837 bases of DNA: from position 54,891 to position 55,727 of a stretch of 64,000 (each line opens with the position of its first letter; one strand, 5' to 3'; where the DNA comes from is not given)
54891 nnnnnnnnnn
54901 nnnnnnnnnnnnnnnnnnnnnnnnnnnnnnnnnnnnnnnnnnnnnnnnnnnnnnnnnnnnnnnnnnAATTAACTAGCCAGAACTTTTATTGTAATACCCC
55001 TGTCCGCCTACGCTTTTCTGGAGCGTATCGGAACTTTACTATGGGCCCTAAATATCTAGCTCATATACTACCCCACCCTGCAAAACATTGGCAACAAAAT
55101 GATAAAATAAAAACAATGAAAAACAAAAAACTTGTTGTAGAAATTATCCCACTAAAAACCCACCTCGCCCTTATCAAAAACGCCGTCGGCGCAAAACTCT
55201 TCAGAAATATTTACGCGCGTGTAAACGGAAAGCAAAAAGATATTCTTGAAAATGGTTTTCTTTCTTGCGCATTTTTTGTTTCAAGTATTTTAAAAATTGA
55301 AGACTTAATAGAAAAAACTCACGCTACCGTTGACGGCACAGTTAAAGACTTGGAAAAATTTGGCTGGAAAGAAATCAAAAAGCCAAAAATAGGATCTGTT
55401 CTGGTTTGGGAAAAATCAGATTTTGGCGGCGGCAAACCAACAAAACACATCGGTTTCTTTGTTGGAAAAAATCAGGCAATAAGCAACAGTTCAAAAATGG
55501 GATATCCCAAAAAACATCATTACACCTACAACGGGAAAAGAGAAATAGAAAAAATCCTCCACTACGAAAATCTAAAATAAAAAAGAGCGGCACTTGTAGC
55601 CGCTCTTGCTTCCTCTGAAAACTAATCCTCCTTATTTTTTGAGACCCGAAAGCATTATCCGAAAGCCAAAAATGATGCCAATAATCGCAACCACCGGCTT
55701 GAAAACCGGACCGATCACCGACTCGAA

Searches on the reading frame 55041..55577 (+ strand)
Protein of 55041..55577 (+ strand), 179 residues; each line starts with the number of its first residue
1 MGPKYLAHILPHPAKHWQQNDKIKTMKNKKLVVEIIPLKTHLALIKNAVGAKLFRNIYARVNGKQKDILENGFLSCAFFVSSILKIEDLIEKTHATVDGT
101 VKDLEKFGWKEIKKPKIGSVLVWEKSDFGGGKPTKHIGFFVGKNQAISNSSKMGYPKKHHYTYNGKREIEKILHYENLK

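Call 3: search_protein_families(library=pfam, proteins=[window:55041-55577:+], max_evalue=1)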
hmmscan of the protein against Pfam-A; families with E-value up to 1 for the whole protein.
window:55041-55577:+ (179 aa): 1 family
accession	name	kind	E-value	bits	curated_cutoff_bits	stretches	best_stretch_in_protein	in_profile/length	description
PF05257.22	CHAP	-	0.044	14.7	26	1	75-142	10-68/81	CHAP domain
